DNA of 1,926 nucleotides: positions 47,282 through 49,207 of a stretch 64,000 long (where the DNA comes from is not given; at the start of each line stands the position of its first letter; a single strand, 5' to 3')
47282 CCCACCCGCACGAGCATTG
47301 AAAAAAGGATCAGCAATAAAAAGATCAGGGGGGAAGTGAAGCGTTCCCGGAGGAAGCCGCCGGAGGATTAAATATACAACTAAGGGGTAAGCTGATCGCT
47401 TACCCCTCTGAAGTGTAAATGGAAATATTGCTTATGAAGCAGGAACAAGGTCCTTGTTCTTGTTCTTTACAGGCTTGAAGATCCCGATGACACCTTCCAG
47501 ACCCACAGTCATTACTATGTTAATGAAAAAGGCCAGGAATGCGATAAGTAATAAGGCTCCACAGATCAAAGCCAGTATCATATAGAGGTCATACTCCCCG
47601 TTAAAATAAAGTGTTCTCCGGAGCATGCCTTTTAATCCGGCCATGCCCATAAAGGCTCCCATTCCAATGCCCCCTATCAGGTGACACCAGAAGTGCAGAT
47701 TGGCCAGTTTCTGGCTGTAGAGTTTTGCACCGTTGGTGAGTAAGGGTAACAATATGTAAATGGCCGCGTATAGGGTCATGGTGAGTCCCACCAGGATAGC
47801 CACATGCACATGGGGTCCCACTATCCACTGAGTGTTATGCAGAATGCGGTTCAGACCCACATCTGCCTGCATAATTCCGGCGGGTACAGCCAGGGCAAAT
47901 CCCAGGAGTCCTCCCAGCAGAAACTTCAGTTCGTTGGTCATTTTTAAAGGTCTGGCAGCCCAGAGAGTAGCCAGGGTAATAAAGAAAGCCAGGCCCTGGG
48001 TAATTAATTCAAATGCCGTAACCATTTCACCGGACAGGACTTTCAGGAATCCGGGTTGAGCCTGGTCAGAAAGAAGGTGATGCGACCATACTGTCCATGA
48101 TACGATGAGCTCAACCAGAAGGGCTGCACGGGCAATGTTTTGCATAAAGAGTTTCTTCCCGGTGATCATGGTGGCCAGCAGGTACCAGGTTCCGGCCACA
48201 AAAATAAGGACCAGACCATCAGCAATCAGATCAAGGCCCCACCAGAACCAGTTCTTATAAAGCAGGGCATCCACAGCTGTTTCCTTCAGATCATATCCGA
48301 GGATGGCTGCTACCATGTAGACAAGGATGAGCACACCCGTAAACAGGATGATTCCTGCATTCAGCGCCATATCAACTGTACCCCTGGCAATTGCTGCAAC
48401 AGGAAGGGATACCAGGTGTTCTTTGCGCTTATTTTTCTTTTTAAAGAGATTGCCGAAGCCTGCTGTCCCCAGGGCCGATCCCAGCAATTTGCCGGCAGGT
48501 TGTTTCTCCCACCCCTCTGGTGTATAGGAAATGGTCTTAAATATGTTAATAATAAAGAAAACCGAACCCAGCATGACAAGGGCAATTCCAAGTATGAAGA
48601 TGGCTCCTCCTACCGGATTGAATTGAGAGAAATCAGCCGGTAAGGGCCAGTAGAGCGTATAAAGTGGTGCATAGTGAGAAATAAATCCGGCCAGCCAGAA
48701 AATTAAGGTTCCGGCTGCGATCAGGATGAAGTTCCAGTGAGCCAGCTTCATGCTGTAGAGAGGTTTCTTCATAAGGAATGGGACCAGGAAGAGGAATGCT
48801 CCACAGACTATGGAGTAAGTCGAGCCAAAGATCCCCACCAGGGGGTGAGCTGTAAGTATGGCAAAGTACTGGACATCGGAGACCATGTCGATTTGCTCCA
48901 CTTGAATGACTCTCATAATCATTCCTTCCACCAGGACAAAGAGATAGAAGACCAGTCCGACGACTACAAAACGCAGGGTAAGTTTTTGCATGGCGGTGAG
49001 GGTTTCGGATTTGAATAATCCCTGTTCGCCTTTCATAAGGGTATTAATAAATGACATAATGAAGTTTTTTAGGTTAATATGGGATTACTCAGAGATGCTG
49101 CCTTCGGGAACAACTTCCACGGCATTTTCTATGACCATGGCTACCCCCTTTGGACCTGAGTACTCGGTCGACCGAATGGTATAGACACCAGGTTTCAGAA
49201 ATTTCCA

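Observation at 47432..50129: Rrf2-linked atypical heme-copper oxidase: metal-ligand His replaced by Asp, cross-link Tyr lost, CuA-less partner (candidate novel-type NO reductase)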

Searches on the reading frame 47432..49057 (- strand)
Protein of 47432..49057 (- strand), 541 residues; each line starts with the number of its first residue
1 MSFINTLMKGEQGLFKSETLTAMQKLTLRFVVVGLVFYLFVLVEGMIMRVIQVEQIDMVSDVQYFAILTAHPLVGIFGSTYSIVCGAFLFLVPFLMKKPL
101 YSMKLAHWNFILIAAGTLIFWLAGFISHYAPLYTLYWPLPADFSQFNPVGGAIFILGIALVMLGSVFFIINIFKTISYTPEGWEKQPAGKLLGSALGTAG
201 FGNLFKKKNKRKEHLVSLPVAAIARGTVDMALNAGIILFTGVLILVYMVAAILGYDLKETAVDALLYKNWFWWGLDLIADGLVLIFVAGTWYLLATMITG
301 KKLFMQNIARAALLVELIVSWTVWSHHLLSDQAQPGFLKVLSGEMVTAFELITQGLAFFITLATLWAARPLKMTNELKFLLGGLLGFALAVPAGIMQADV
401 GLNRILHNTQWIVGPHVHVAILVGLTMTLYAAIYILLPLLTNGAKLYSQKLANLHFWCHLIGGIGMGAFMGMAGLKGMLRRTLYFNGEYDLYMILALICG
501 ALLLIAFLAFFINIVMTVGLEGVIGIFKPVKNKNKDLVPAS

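Call 3: search_protein_families(library=pfam, proteins=[window:47432-49057:-], max_evalue=0.01)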
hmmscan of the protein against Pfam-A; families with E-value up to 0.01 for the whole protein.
window:47432-49057:- (541 aa): 1 family
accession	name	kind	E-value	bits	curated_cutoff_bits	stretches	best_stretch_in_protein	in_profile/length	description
PF00115.25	COX1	-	9.3e-54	183.4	34.8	1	26-501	2-435/436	Cytochrome C and Quinol oxidase polypeptide I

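Call 4: search_protein_families(library=ncbifam, proteins=[window:47432-49057:-], max_evalue=0.01)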
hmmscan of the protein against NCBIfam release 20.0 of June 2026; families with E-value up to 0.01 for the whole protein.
window:47432-49057:- (541 aa): 4 families
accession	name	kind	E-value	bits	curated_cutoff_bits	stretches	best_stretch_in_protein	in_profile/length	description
TIGR02891.1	CtaD_CoxA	equivalog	3e-29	102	670.75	2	250-518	206-469/504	cytochrome c oxidase subunit I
TIGR00780.1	ccoN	equivalog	1e-16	60.9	583.15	2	154-487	96-416/474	cytochrome-c oxidase, cbb3-type subunit I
NF041075.1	quin_ox_SoxB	equivalog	3.8e-12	45.9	700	2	237-517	167-453/468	proton pump complex quinol oxidase subunit SoxB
NF011053.0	PRK14485.1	subfamily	2.2e-11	42.7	1080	2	249-518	185-460/716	putative bifunctional cbb3-type cytochrome c oxidase subunit I/II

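Call 6: search_solved_structures(query=window:47432-49057:-, max_evalue=0.001, show_alignments=3)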
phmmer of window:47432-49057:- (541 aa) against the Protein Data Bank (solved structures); distinct sequences matched with E-value up to 0.001: 4.
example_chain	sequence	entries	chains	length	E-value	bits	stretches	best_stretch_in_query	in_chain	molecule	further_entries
9g83_t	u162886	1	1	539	6.7e-06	28.4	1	374-482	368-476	cytochrome-c oxidase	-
8smr_E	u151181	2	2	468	1.6e-05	27.1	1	249-499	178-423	cytochrome-c oxidase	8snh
9g6b_A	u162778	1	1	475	4.4e-05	25.7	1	248-496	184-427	cytochrome-c oxidase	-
3mk7_A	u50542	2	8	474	0.00063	21.9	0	242-489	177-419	Cytochrome c oxidase, cbb3-type, subunit N | Cbb3-type cytochrome c oxidase subunit CcoN1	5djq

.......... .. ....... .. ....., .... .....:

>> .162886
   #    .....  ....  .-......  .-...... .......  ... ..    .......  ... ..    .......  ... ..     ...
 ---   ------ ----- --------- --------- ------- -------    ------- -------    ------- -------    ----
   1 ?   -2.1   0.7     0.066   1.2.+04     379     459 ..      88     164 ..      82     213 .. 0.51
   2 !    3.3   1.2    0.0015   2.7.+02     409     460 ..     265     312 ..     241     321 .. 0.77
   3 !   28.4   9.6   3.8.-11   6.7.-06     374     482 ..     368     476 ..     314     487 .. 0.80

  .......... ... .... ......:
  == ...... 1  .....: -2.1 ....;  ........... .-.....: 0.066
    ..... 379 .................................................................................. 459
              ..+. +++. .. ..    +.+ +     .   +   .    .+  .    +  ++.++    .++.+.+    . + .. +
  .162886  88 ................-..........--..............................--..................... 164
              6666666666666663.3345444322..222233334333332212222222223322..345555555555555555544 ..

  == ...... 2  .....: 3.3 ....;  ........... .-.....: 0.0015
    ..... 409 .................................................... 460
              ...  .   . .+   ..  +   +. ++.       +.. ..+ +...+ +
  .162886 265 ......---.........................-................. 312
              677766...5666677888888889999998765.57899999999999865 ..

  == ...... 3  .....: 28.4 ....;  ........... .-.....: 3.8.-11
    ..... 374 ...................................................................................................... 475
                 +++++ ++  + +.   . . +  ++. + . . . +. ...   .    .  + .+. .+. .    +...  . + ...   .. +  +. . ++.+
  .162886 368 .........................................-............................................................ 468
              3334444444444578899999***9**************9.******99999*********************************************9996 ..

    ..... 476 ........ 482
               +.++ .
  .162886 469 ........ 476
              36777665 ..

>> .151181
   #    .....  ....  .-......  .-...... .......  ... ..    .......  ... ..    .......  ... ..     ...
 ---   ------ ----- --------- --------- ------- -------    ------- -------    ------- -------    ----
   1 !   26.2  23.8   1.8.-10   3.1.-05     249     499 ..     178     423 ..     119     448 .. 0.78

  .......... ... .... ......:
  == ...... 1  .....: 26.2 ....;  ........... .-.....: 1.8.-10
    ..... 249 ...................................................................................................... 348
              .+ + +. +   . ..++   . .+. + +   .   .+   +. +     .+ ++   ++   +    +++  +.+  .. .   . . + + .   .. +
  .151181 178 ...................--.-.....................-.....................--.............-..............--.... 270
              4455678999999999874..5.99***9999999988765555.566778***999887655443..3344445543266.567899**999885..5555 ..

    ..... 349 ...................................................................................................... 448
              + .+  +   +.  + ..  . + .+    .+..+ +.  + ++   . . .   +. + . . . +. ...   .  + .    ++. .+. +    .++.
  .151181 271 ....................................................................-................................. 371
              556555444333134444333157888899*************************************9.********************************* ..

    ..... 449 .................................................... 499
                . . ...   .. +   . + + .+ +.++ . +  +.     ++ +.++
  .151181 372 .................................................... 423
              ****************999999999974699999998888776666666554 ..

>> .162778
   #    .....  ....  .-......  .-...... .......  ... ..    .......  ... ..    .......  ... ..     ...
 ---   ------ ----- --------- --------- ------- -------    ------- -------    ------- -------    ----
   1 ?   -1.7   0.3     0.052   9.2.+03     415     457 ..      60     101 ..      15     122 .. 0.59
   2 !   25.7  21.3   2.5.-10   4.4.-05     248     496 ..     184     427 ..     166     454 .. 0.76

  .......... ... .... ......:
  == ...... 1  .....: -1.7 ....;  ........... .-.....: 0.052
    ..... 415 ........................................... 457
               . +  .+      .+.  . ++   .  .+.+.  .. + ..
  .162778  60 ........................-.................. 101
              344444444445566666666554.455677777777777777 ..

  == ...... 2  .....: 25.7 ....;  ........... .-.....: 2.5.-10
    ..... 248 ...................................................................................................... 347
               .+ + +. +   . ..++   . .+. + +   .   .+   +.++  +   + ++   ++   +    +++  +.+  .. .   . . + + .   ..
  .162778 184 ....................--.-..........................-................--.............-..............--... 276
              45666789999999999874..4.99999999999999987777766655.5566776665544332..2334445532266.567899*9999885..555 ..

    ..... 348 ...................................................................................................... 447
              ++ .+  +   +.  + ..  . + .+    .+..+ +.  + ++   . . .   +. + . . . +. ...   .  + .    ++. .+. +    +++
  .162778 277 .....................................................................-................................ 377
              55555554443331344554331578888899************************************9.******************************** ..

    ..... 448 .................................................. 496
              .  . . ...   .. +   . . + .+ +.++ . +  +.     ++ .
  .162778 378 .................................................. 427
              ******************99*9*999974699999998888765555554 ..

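Call 12: find_homologous_proteins(query=window:47432-49057:-, max_evalue=1e-10)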
Query window:47432-49057:- (541 aa): 3198 proteins with E <= 1e-10 among 8000 candidates; the best 120 are listed.
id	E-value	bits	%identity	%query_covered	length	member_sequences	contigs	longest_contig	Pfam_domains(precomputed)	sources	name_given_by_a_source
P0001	0.0e+0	1119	93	100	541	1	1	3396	PF00115.26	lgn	-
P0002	0.0e+0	1113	92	100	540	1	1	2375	PF00115.26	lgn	-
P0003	0.0e+0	1111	91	100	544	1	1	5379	PF00115.26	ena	-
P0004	0.0e+0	1107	91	100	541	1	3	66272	PF00115.26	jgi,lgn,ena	-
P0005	0.0e+0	1106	91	100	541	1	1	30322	PF00115.26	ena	-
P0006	0.0e+0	1106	91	100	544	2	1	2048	PF00115.26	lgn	-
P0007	0.0e+0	1105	91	100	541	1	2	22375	PF00115.26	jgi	-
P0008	0.0e+0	1104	91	100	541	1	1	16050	PF00115.26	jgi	-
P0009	0.0e+0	1102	91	100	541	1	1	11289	PF00115.26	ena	-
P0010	0.0e+0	1101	91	100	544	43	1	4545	PF00115.26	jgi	jgi:cytochrome c oxidase subunit 1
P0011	0.0e+0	1100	91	100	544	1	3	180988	PF00115.26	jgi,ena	jgi:cytochrome c oxidase subunit I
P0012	0.0e+0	1098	90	100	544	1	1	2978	PF00115.26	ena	-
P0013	0.0e+0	1096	91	100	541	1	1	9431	PF00115.26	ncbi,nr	ncbi:MAG: cbb3-type cytochrome c oxidase subunit I [Bacteroidetes bacterium]|nr:cbb3-type cytochrome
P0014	0.0e+0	1095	91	100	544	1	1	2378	PF00115.26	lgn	-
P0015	0.0e+0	1094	90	100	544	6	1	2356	PF00115.26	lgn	-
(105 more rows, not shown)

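Call 14: find_related_loci(query=window:47432-49057:-, collection=genome_contigs, flank=6000)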
Query window:47432-49057:- (541 aa) in genome_contigs; peptide patterns used: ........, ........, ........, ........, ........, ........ (x = any residue, [..] = any of these).
600 stretches matched a pattern (row limit reached: there are more); 391 encode a relative of the query (tblastn E <= 1e-3); the best 80 are kept; 80 distinct loci.
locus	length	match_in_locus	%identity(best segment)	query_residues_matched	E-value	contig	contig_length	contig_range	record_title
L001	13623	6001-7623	90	1-541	0e+0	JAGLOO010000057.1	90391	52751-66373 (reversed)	MAG: Bacteroidales bacterium isolate RS_7_37 ROV157_7.bin.37.fa_57, whole genome shotgun sequence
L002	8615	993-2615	90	1-541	0e+0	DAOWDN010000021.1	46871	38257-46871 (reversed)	MAG TPA_asm: Bacteroidia bacterium isolate CSMAG_1914 CSMAG_1914_k141_889204_length_46871_cov_21.0224, whole genome shot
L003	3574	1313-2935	90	1-541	0e+0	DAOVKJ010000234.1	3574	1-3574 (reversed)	MAG TPA_asm: Bacteroidota bacterium isolate CSMAG_1416 CSMAG_1416_k141_3722100_length_3574_cov_15.0000, whole genome sho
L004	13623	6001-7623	89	1-541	0e+0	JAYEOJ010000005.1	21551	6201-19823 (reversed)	MAG: Bacteroidota bacterium isolate MAG032 MAG032_5, whole genome shotgun sequence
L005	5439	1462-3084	91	1-541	0e+0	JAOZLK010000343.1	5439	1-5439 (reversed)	MAG: Bacteroidales bacterium isolate GMC10.metabat2.103 NODE_21364_length_5439_cov_6.702637, whole genome shotgun sequen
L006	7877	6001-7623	89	1-541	0e+0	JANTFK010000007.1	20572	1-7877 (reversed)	MAG: Bacteroidales bacterium isolate bin100107 c_000000002277, whole genome shotgun sequence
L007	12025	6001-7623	86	1-541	0e+0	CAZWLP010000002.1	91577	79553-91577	MAG TPA_asm: uncultured Rikenellaceae bacterium isolate binchicken_co42_311 genome assembly, contig: NODE_113_length_915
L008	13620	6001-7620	84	1-540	0e+0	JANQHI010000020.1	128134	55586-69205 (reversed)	MAG: Prolixibacteraceae bacterium isolate PL23b_bin.91 k99_1413078, whole genome shotgun sequence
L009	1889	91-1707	83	1-539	0e+0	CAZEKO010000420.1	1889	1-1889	MAG TPA_asm: uncultured Bacteroides sp. isolate binchicken_co364_279 genome assembly, contig: NODE_199555_length_1889_co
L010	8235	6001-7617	81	1-541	0e+0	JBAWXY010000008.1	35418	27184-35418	MAG: Bacteroidota bacterium isolate ELA075 MAG075_8, whole genome shotgun sequence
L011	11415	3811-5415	82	1-535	0e+0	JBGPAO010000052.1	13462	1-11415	MAG: Bacteroidia bacterium isolate OBJ_0618_130150_127 k141_743559_length_13462_cov_10.3386, whole genome shotgun sequen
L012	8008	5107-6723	79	1-541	0e+0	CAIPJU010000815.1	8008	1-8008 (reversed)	MAG: uncultured Bacteroidetes bacterium isolate Umea3p4_bin-0738 genome assembly, contig: bin-0738:0815/1105, whole geno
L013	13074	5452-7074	81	1-541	0e+0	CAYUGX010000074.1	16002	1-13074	MAG TPA_asm: uncultured Porphyromonadaceae bacterium isolate SRP077602_co7_472 genome assembly, contig: NODE_17686_lengt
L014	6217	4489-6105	82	1-539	0e+0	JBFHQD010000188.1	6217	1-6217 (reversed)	MAG: Bacteroidales bacterium isolate Mix_sand08.2021.06.G.64 k141_671486_length_6217_cov_11.0000, whole genome shotgun s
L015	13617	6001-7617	79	1-541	0e+0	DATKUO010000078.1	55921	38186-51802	MAG TPA_asm: Bacteroidales bacterium isolate SMAG_U14109 k141_657377, whole genome shotgun sequence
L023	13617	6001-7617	81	1-541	0e+0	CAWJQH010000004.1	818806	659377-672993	MAG: uncultured Bacteroidales bacterium isolate MFD02979.bin.1.73 genome assembly, contig: contig_25990, whole genome sh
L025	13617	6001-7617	81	1-541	0e+0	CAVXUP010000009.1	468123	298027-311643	MAG: uncultured Bacteroidales bacterium isolate MFD04716.bin.1.269 genome assembly, contig: contig_76172, whole genome s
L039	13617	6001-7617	79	1-541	0e+0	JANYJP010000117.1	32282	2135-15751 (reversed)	MAG: Bacteroidales bacterium isolate GL140_4_metabinner_12 GL140_4_k141_1103085, whole genome shotgun sequence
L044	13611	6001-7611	80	1-539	0e+0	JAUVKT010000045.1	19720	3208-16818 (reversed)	MAG: Bacteroidales bacterium isolate CSMAG_487 CSMAG_487_k141_1126136_length_19720_cov_17.7446, whole genome shotgun seq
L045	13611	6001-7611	80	1-539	0e+0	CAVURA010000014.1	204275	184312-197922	MAG: uncultured Bacteroidales bacterium isolate MFD01299.bin.1.197 genome assembly, contig: contig_39119, whole genome s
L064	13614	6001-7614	79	1-540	0e+0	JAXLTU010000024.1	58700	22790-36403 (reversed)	MAG: Bacteroidales bacterium isolate STL-BAC12 C4.77.fa-24, whole genome shotgun sequence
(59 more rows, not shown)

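Call 24: search_protein_representatives(protein=window:47432-49057:-)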
Query: 541 residues. Proteins with E-value up to 0.001 (for the whole library): 511; up to 1e-10: 196; up to 1e-30: 56. The best 150 are listed.
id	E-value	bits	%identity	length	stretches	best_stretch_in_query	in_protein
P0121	1.5e-264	895.2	74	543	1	2-540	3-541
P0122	3.7e-138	478.1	92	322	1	252-486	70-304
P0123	4.0e-119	415.3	47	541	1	20-533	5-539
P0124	4.3e-108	378.9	81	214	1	329-540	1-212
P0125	1.9e-104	366.9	60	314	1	1-291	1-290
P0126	1.5e-86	307.9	89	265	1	248-414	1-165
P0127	3.2e-82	293.6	55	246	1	1-242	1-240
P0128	1.3e-74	268.4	68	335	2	399-478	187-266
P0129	7.0e-70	252.8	77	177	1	149-313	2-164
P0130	7.5e-69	249.4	89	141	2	362-456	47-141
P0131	3.4e-67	244.0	85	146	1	1-136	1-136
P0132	6.9e-67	242.9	70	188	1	323-475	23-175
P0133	3.5e-61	224.1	68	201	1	132-283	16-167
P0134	3.7e-61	224.0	70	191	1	1-150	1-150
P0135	8.9e-61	222.8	44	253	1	291-529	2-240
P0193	3.5e-24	102.0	27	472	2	237-518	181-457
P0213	3.3e-20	88.9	33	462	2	242-516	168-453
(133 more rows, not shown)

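Call 26: list_cluster_members(proteins=[P0123, P0121, P0193, P0213, window:47432-49057:-])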
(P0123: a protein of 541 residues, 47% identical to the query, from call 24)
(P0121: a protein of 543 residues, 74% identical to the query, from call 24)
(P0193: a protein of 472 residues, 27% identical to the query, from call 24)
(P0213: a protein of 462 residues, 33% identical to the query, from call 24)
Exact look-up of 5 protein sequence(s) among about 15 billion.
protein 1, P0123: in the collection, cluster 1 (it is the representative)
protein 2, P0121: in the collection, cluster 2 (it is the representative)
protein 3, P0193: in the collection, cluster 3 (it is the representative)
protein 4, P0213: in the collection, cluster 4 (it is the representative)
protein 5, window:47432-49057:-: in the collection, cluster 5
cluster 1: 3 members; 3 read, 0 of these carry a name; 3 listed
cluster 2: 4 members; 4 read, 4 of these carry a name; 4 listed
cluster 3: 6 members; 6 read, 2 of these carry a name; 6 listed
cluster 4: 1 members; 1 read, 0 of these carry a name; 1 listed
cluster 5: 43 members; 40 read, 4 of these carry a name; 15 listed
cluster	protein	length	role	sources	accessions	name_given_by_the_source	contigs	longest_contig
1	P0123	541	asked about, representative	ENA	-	-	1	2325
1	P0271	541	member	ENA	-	-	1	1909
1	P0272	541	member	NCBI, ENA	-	-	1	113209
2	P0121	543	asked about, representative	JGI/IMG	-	cytochrome c oxidase subunit 1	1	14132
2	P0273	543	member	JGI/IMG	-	cytochrome c oxidase subunit 1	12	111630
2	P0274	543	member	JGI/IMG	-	cytochrome c oxidase subunit 1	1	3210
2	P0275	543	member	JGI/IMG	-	cytochrome c oxidase subunit 1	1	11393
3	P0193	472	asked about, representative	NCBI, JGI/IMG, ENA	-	-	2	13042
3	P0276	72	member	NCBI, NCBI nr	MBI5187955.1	MAG: hypothetical protein HZA07_02615 [Nitrospirae bacterium] | hypothetical protein [Nitrospirota bacterium]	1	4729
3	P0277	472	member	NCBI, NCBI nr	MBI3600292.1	MAG: cbb3-type cytochrome c oxidase subunit I [Nitrospinae bacterium] | cbb3-type cytochrome c oxidase subunit I [Nitrospinota bacterium]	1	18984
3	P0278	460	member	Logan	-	-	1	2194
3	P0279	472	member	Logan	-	-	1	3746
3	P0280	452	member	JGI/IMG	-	-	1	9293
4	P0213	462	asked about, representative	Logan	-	-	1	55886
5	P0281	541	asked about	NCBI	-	-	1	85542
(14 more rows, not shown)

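Call 29: find_encoding_contigs(protein=P0123, flank=6000, max_places=4)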
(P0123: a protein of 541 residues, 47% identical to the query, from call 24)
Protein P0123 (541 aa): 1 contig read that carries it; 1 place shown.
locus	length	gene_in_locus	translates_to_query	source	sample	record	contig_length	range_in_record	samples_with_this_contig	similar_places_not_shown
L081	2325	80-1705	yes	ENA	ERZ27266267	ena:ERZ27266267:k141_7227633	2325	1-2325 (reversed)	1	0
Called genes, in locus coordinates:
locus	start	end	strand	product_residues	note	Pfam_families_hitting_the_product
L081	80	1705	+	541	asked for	PF00115:COX1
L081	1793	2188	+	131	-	PF01814:Hemerythrin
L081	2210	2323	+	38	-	?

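Call 30: find_encoding_contigs(protein=P0272, flank=8000, max_places=3)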
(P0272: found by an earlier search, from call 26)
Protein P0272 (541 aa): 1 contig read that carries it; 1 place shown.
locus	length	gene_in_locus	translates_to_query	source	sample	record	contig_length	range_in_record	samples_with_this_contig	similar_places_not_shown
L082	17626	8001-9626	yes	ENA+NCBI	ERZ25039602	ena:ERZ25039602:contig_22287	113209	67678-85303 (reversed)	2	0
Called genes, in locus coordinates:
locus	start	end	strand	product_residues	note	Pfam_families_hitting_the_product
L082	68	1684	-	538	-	-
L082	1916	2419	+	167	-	PF02566:OsmC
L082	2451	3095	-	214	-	PF01592:NifU_N, PF01883:FeS_assembly_P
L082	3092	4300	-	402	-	PF00266:Aminotran_5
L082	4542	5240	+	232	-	PF01411:tRNA-synt_2c (weak), PF07973:tRNA_SAD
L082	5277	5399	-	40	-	-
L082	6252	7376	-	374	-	PF04055:Radical_SAM, PF13353:Fer4_12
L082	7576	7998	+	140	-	-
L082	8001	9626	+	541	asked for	PF00115:COX1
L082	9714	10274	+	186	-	PF01814:Hemerythrin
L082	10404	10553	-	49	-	PF04945:YHS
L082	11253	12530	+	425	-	PF00270:DEAD, PF04851:ResIII, PF00271:Helicase_C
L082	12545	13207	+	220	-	PF21473:OB_Ssb-like (weak), PF01336:tRNA_anti-codon (weak)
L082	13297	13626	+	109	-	-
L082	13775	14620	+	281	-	-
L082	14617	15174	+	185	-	PF12680:SnoaL_2, PF13474:SnoaL_3 (faint), PF14534:DUF4440 (weak)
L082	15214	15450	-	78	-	-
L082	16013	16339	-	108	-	PF02629:CoA_binding (weak), PF13380:CoA_binding_2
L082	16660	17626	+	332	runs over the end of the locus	PF01634:HisG, PF08029:HisG_C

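Call 31: find_encoding_contigs(protein=window:47432-49057:-, flank=3000, max_places=3)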
Protein window:47432-49057:- (541 aa): no gene with exactly this product is on record in the collection.
